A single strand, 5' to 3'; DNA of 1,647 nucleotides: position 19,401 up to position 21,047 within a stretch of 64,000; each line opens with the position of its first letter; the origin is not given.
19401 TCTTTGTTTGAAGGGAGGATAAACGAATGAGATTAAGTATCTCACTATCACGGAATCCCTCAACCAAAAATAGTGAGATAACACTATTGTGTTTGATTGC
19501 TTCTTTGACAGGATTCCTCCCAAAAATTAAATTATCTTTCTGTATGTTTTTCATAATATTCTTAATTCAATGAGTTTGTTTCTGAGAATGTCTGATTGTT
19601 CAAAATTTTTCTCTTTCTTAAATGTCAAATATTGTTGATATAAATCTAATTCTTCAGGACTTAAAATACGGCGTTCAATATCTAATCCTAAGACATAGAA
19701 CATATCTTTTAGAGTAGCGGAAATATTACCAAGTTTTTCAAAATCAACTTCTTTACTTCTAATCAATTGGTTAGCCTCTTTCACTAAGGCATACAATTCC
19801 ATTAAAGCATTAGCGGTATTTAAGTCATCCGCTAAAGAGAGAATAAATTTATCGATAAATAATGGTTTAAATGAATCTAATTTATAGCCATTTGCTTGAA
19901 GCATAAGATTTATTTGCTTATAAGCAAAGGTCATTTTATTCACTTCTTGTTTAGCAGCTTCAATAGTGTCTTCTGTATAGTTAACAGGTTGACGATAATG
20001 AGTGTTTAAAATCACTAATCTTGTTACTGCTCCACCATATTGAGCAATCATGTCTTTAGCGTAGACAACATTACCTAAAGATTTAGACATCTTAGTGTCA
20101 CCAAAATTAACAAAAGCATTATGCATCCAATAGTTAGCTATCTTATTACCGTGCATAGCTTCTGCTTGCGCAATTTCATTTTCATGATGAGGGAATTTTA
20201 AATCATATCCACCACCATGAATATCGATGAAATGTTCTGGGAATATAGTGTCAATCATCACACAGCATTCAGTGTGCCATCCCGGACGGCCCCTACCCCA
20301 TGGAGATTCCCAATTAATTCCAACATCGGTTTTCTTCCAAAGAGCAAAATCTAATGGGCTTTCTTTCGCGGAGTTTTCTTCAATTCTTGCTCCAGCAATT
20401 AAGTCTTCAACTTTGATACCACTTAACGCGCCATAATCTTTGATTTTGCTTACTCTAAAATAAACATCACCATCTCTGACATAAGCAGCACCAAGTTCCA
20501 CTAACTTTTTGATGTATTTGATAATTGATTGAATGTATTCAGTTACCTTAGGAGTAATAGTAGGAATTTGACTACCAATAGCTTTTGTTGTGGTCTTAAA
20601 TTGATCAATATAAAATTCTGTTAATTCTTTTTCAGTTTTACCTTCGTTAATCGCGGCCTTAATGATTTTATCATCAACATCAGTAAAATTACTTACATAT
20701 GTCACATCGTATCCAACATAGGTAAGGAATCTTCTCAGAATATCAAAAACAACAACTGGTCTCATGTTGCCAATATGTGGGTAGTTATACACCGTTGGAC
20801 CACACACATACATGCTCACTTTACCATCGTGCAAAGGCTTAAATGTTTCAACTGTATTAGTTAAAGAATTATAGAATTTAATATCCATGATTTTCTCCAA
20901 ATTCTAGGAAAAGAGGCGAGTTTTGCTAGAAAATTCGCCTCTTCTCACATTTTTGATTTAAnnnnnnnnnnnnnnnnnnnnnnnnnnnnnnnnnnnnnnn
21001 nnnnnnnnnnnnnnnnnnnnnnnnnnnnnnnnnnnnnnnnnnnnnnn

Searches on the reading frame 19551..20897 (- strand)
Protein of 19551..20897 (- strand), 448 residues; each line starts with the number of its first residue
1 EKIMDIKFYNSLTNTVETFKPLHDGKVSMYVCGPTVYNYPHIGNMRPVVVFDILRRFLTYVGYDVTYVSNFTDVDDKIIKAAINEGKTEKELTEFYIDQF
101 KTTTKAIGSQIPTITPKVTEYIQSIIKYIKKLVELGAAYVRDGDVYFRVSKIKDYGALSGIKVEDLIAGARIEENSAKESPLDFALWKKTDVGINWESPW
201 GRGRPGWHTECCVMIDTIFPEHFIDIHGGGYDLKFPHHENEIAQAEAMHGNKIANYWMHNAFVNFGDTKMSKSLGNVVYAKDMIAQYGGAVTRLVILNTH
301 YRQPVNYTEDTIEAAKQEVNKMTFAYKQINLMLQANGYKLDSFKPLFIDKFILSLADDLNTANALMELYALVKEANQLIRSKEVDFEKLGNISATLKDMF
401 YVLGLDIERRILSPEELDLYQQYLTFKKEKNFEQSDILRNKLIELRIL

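Call 6: search_protein_families(library=ncbifam, proteins=[window:19551-20897:-])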
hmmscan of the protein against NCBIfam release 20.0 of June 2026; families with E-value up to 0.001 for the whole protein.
window:19551-20897:- (448 aa): 15 families
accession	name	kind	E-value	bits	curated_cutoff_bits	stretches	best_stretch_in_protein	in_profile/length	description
TIGR00435.1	cysS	equivalog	1.4e-140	469.4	340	1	6-447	1-452/466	cysteine--tRNA ligase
NF011108.0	PRK14536.1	equivalog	2.4e-93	313.6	780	1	4-383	1-409/490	cysteine--tRNA ligase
TIGR03447.1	mycothiol_MshC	equivalog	2.2e-69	234.3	485.1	1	4-381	16-391/411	cysteine--1-D-myo-inosityl 2-amino-2-deoxy-alpha-D-glucopyranoside ligase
NF011107.0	PRK14534.1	equivalog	3.9e-61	207.5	744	1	5-440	2-460/481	cysteine--tRNA ligase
NF008900.0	PRK12267.1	equivalog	3.2e-13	49.1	598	2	28-137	5-117/648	methionine--tRNA ligase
TIGR00398.1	metG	equivalog_domain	9.9e-13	47.6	336.35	2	38-107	12-81/530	methionine--tRNA ligase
NF008957.0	PRK12300.1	subfamily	5.8e-11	41.1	677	1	260-377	617-729/946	leucine--tRNA ligase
TIGR00392.1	ileS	equivalog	6.7e-10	37.8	621.4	1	268-378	610-727/861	isoleucine--tRNA ligase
TIGR00422.1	valS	equivalog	1.2e-09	36.8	612.1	1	265-378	522-638/863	valine--tRNA ligase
TIGR00396.1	leuS_bact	equivalog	1.6e-09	36.5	548.4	1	242-363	578-707/843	leucine--tRNA ligase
NF009687.0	PRK13208.1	equivalog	3.3e-09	35.5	738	1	267-372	532-637/801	valine--tRNA ligase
TIGR00395.1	leuS_arch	equivalog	4.1e-07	28.4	648.5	1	260-350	611-703/938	leucine--tRNA ligase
NF004349.1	PRK05729.1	equivalog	7.7e-07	27.7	704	1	266-378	513-624/860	valine--tRNA ligase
NF001100.0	PRK00133.1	equivalog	1e-06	27.6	587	0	38-106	18-86/676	methionine--tRNA ligase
NF008859.0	PRK11893.2-1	equivalog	8.1e-05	21.7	553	0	226-318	286-379/498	methionine--tRNA ligase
